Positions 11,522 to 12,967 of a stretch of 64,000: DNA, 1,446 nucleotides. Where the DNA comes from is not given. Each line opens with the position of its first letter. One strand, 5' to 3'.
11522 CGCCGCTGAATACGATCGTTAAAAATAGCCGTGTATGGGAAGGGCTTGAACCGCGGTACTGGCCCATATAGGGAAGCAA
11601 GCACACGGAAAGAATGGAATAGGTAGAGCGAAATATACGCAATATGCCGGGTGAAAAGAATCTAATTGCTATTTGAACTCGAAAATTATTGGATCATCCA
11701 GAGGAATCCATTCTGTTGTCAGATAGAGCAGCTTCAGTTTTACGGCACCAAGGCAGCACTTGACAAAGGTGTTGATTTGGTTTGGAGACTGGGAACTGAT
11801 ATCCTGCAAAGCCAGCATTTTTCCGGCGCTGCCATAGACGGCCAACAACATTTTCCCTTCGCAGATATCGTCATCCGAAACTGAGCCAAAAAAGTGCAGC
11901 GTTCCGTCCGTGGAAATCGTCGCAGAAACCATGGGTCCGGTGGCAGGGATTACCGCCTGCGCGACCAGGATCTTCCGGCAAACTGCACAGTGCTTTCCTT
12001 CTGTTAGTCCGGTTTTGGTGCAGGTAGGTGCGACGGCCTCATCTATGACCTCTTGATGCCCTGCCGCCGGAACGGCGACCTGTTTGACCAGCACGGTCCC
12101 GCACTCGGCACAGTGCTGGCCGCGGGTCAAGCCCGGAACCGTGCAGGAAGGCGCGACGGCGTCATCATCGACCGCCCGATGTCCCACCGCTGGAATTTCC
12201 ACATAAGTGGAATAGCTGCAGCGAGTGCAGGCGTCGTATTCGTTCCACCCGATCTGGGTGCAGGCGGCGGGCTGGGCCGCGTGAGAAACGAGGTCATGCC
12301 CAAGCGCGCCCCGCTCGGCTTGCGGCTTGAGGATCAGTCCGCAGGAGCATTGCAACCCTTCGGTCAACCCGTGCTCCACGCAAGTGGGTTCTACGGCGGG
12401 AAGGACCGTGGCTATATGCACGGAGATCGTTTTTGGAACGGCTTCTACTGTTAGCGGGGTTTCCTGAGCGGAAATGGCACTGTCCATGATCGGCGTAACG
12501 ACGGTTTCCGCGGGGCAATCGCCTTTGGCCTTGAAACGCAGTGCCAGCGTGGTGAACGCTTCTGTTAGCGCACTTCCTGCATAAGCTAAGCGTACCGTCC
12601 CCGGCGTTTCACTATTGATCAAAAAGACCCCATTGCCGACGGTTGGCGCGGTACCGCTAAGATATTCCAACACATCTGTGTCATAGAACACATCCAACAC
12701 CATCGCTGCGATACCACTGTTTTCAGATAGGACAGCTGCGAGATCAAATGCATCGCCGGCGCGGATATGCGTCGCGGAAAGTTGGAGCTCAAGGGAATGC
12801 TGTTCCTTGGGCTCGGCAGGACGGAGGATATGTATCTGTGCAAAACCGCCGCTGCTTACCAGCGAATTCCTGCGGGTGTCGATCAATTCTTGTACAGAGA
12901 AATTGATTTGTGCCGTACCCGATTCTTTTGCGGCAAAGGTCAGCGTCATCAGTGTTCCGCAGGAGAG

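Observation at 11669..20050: Operon pairing a dockerin-tagged 2107-aa S8 protease with a three-cohesin scaffoldin that has no recognisable anchor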

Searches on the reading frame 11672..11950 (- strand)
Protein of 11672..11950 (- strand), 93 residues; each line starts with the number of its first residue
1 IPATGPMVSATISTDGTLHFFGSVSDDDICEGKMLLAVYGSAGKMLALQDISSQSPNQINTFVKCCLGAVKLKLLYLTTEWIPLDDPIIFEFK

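Call 49: search_protein_representatives(protein=window:11672-11950:-)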
Query: 93 residues. Proteins with E-value up to 0.001 (for the whole library): 16; up to 1e-10: 4; up to 1e-30: 1. The best 16 are listed.
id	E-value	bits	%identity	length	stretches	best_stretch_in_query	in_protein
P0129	5.6e-49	180.3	97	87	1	7-93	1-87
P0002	7.3e-26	106.4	59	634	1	1-91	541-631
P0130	3.7e-12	62.5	32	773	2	1-75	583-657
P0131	9.8e-12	61.2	40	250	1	1-82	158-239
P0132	1.2e-09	54.5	41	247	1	1-84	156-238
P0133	2.2e-09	53.7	34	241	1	1-87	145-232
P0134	1.9e-08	50.7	35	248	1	1-89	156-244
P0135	2.4e-08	50.3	34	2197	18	11-45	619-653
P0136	5.8e-07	45.9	35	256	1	2-76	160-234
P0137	5.9e-06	42.7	39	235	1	1-74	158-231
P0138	2.3e-05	40.8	38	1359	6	13-45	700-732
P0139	5.6e-05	39.6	28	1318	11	25-50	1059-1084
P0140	7.5e-05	39.2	38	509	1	4-75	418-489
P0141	1.0e-04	38.8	32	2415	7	10-45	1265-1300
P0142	3.2e-04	37.2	29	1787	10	13-44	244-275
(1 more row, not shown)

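Call 51: search_protein_families(library=pfam, proteins=[P0130, P0131, P0132, P0133, P0134, P0135, P0138, P0139, P0140, P0141], max_evalue=0.01)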
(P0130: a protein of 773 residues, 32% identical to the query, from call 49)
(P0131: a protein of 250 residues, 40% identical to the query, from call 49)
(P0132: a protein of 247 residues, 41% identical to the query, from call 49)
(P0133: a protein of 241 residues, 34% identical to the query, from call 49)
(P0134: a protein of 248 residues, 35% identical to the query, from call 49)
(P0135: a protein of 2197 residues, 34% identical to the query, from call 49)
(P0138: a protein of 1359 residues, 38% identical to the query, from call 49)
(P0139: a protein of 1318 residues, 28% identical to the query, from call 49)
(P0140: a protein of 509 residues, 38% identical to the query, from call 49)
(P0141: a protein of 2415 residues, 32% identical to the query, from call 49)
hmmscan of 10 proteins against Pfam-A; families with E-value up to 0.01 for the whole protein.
P0130 (773 aa): 1 family
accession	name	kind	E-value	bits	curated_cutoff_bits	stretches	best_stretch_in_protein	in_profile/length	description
PF00963.24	Cohesin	-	1.4e-22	80.8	24.1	3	318-416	12-121/139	Cohesin domain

P0131 (250 aa): 0 families

P0132 (247 aa): 0 families

P0133 (241 aa): 0 families

P0134 (248 aa): 0 families

P0135 (2197 aa): 1 family
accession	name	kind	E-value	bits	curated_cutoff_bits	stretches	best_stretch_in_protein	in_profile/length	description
PF03160.20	Calx-beta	-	3e-65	218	27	11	91-204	3-118/119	Calx-beta domain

P0138 (1359 aa): 7 families
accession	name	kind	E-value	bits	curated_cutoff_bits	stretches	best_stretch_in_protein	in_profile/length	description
PF03160.20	Calx-beta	-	1.1e-69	232.4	27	10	401-515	3-119/119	Calx-beta domain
PF11614.14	FixG_C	-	2.5e-18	66.8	25.6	0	460-555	33-114/119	IG-like fold at C-terminal of FixG, putative oxidoreductase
PF20567.3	DUF6776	-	1.1e-11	45.4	27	0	955-1010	47-103/149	Family of unknown function (DUF6776)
PF16184.11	Cadherin_3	-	1.1e-10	41.9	25.5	0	388-411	18-41/106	Cadherin-like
PF13765.14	PRY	-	4.3e-05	23.5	27.5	0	513-534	4-25/49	SPRY-associated domain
PF24207.1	DUF7430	-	0.00016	22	27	0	684-713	16-45/73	Family of unknown function (DUF7430)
PF23487.1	Ig_TMEM132_6th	-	0.00023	21.6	27.8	0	406-471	13-77/116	TMEM132 sixth domain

P0139 (1318 aa): 3 families
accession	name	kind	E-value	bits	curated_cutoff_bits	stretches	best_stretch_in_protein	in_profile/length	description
PF00634.23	BRCA2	-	1.7e-85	280.1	20.3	13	588-613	1-26/29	BRCA2 repeat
PF18542.6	TFIIB_C_1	-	1.3e-19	70.6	25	0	621-658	26-62/99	Transcription factor IIB C-terminal module 1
PF08648.17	SNRNP27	-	1.8e-09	38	23.1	0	629-650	12-33/56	U4/U6.U5 small nuclear ribonucleoproteins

P0140 (509 aa): 4 families
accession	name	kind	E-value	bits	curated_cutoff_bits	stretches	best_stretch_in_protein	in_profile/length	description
PF13306.12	LRR_5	-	6.2e-60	201.1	27.7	4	143-225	10-93/127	BspA type Leucine rich repeat region (6 copies)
PF13855.12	LRR_8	-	6.5e-11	42.3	27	1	344-386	11-54/61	Leucine rich repeat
PF23952.1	LRR_EndoS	-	2.1e-05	25.2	27.9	0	243-308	24-92/116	Endo-beta-N-acetylglucosaminidase EndoS LRR domain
PF05725.18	FNIP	-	0.00059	20.3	21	0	259-289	10-39/44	FNIP Repeat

P0141 (2415 aa): 7 families
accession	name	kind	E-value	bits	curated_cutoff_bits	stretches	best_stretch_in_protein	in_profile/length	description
PF03160.20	Calx-beta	-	2.9e-37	127.7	27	2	1663-1761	1-92/119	Calx-beta domain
PF02018.23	CBM_4_9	-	1.1e-23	84.5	25.9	0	1572-1635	68-125/136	Carbohydrate binding domain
PF11614.14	FixG_C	-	3.2e-12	47.1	25.6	0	1641-1693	50-103/119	IG-like fold at C-terminal of FixG, putative oxidoreductase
PF19078.6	Big_12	-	4.6e-12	46.5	27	1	149-242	1-92/102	Bacterial Ig-like domain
PF13115.11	YtkA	-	1.9e-09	38.5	25.9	0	1855-1899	4-47/85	YtkA-like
PF03780.18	Asp23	-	6.7e-05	23.7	28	0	1093-1124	73-104/108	Asp23 family, cell envelope-related function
PF12975.13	DUF3859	-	0.00065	20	24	0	1715-1754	79-118/123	Domain of unknown function (DUF3859)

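Call 78: find_encoding_contigs(protein=P0130, flank=10000, max_places=2)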
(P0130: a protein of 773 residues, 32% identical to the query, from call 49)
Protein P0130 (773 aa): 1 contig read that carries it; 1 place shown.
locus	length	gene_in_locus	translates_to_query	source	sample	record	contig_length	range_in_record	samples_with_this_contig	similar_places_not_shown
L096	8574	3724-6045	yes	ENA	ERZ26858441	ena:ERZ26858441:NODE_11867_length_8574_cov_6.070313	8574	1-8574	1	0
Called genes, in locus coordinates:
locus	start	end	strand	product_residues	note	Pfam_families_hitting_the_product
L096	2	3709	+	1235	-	?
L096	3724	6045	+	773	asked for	PF00963:Cohesin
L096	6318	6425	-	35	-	-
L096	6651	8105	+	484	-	PF13610:DDE_Tnp_IS240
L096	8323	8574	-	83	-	?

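Call 79: search_protein_families(library=pfam, proteins=[L096:2-3706:+], max_evalue=0.01)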
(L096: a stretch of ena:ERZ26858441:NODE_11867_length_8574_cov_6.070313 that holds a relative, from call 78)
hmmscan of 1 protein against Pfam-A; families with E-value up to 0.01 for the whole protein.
L096:2-3706:+ (1235 aa): 7 families
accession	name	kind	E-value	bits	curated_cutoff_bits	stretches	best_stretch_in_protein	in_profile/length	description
PF02368.24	Big_2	-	1.2e-25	89.7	22.8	3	104-165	8-70/79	Bacterial Ig-like domain (group 2)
PF00404.24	Dockerin_1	-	1.8e-11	44.5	22.9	1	1171-1225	1-55/57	Dockerin type I domain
PF22359.2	Big-like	-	6.9e-10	39.5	27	1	130-165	2-37/48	Bacterial Ig-like domain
PF21461.3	HL_N-beta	-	7.3e-06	26.1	27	0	129-165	12-47/57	Hyaluronate lyase, N-terminal beta-sheet domain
PF00041.27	fn3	-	0.00018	22.1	25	1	978-1049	13-78/84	Fibronectin type III domain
PF13202.12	EF-hand_5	-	0.0014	18.5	25.9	0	1201-1218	3-20/25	EF hand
PF00036.39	EF-hand_1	-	0.0098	15.8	25.4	0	1201-1223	4-26/29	EF hand domain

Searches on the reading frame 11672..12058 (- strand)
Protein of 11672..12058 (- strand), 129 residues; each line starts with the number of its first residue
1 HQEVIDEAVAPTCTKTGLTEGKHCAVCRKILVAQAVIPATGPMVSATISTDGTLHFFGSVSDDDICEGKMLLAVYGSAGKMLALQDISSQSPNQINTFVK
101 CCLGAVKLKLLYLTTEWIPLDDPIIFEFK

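Call 66: predict_structure(alignment_id=A5)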
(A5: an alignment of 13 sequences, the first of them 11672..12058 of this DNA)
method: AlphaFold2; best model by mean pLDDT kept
length: 129 residues; sequences in the alignment: 13
mean_pLDDT: 94.6   pTM: 0.76
mean pLDDT of the five models: 94.6, 93.6, 92.5, 91.8, 90.8
residues with pLDDT >= 90: 116; 70-90: 13; 50-70: 0; < 50: 0
segments of 3 or more residues with pLDDT < 50: none
pLDDT, mean of each block of 10 residues (from residue 1): 95 94 97 96 95 96 87 97 96 95 97 94 92
secondary structure, 60 per line:
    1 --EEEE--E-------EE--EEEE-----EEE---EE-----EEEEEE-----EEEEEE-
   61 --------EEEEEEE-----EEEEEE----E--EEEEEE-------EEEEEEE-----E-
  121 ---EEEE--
elements in order: E3-6 E21-24 E30-32 E43-48 E54-59 E69-75 E81-86 E94-99 E107-113 E124-127
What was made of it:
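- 11936..12409 (-): Four Cys-rich repeats of about 38-41 aa (H...C-x10-C-x2-C...PAxGH), probably metal- or disulfide-stabilised mini-modules that form a stalk. The last repeat was modelled as small beta-hairpins at pLDDT 94-97 (call 66).
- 11672..11935 (-): C-terminal ~88-aa Ig-like beta-sandwich domain of unknown function (candidate tether or ligand-binding module). AlphaFold2 pLDDT 94.6 (call 66).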

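Call 68: fold_search(model_id=the predicted structure, library=pdb)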
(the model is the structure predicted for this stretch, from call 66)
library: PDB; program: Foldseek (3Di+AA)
matches with E <= 10: 1439; with E <= 0.001: 0
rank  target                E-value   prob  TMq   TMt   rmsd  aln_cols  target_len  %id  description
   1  4zjh                  1.3e-02  1.00  0.43  0.29  10.4       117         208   11  Crystal structure of native alpha-2-macroglobulin from Escherichia coli spanning domains NIE-MG1. (released 2015-06-10)
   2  2xwx_A                1.7e-02  0.98  0.35  0.14  10.2       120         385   15  Vibrio cholerae colonization factor GbpA crystal structure (released 2011-11-16)
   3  4es8_B                1.9e-02  1.00  0.44  0.22   9.0       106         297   13  Crystal Structure of the adhesin domain of Epf from Streptococcus pyogenes in P212121 (released 2012-09-19)
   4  4zjg                  2.2e-02  1.00  0.45  0.21  10.3       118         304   12  Crystal structure of native alpha-2-macroglobulin from Escherichia coli spanning domains MG0-NIE-MG1. (released 2015-06-10)
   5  6zz8_J                2.2e-02  0.99  0.40  0.52   5.8        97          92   13  MB_CRS6-15 bound to CrSAS-6_6HR (released 2021-07-07)
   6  8uin_G                3.2e-02  0.98  0.41  0.11   8.1       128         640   14  Structure of the C3bBb-albicin complex (released 2024-05-08)
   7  6cxs_B                3.5e-02  0.98  0.41  0.11  10.1       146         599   10  Crystal Structure of Clostridium perfringens beta-glucuronidase bound with a novel, potent inhibitor 4-(8-(piperazin-1 (released 2019-04-17)
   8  4es9_D                3.9e-02  0.99  0.44  0.22   9.2       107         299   15  Crystal Structure of the adhesin domain of Epf from Streptococcus pyogenes in P21 (released 2012-09-19)
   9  4es8_A                4.4e-02  0.99  0.44  0.22   9.0       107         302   15  Crystal Structure of the adhesin domain of Epf from Streptococcus pyogenes in P212121 (released 2012-09-19)
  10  6d7j_B                4.4e-02  0.97  0.38  0.09   6.3       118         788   14  The Crystal Structure of Parabacteroides merdae Beta-Glucuronidase (GUS) with Glycerol in Active-Site (released 2019-05-01)
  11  8uin_A                5.9e-02  0.95  0.41  0.11   8.5       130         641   13  Structure of the C3bBb-albicin complex (released 2024-05-08)
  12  4wtx                  6.3e-02  1.00  0.47  0.58   4.2        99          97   15  Crystal structure of the fourth FnIII domain of integrin beta4 (released 2015-02-11)
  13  8ovb_A                6.3e-02  0.98  0.44  0.11   7.6       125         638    9  Human Complement C3b in complex with Trypanosoma brucei ISG65. (released 2024-02-14)
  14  7jw7_B                6.6e-02  1.00  0.45  0.61   3.9        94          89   10  Structure of monobody 27 human MLKL pseudokinase domain complex (released 2021-03-10)
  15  9sv8_B                6.6e-02  0.89  0.37  0.11   9.2       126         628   10  Herpes simplex virus 2 delta28-73 glycoprotein C ectodomain in complex with C3b (released 2025-12-10)
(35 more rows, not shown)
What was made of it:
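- Checked: The C-terminal domain folds as a generic Ig-like sandwich (calls 66, 68).
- The terminal domain is a generic Ig-like sandwich (call 68).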

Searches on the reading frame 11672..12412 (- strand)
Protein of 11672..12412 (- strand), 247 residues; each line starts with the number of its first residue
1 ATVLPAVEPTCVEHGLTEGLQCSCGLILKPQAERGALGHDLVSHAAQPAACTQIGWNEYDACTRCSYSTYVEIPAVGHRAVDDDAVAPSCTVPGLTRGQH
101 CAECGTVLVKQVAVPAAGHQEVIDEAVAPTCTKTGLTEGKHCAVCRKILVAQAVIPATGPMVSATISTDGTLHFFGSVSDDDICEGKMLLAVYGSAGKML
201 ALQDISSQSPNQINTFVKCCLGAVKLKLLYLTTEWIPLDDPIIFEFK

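Call 33: search_protein_families(library=pfam, proteins=[window:11672-12412:-], max_evalue=1)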
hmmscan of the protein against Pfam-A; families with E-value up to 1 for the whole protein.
window:11672-12412:- (247 aa): 3 families
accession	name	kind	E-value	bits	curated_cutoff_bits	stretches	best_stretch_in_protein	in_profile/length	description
PF06677.18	Auto_anti-p27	-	0.015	15.8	24.1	0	98-110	15-27/40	Sjogren's syndrome/scleroderma autoantigen 1 (Autoantigen p27)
PF10367.15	zf-Vps39_C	-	0.04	13.9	24.7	1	136-149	6-19/41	Vacuolar sorting protein 39 C-terminal zinc finger domain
PF24973.1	EGF_LMN_ATRN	-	0.52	10.9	27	1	119-150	6-35/44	Laminin/attractin EGF domain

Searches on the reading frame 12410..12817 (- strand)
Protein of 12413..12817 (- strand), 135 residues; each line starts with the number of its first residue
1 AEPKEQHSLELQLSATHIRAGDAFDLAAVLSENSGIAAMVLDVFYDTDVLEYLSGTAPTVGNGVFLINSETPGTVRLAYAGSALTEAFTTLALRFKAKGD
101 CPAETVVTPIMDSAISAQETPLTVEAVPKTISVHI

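Call 33: search_protein_families(library=pfam, proteins=[window:12413-12817:-], max_evalue=1)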
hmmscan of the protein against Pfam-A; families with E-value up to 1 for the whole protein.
window:12413-12817:- (135 aa): 1 family
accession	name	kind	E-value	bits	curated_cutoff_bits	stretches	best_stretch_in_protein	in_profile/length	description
PF00963.24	Cohesin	-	8.9e-08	32.9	24.1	1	14-132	6-138/139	Cohesin domain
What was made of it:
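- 12410..12817 (-): Cohesin module 3 (residues 303-438). Pfam Cohesin 32.9 bits when scanned alone (call 33).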

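Call 58: search_solved_structures(query=A4, max_evalue=0.01)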
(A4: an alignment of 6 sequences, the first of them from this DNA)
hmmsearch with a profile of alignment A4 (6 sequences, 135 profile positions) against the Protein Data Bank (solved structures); distinct sequences matched with E-value up to 0.01: 7.
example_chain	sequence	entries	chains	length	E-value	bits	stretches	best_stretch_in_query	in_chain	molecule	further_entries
2jh2_A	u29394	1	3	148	1e-05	28.5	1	8-126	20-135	O-GLCNACASE NAGJ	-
2w1n_A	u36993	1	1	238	1.4e-05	28.1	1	6-121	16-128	O-GLCNACASE NAGJ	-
2o4e_A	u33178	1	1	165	1.4e-05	28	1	8-126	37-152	O-GlcNAcase nagJ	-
2ozn_A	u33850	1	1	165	1.4e-05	28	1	8-126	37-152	O-GlcNAcase nagJ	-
5nrm_A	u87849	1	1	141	0.00049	23.1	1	28-79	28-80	Endoglucanase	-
5nrk_A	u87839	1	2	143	0.00051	23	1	28-79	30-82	Endoglucanase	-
5g5d_A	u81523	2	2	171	0.0046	19.9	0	6-52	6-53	CELLULOSOME ANCHORING PROTEIN COHESIN REGION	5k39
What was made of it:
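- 12410..12817 (-): Profile best hits are the C. perfringens NagJ cohesin entries 2jh2 and 2ozn, at 1e-05 (call 58).
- Closest known: Clostridium perfringens toxin/glycosidase cohesin-dockerin pairs. Same: Cohesin module 3 is closest by profile to the NagJ cohesin, at 1e-05 (call 58).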
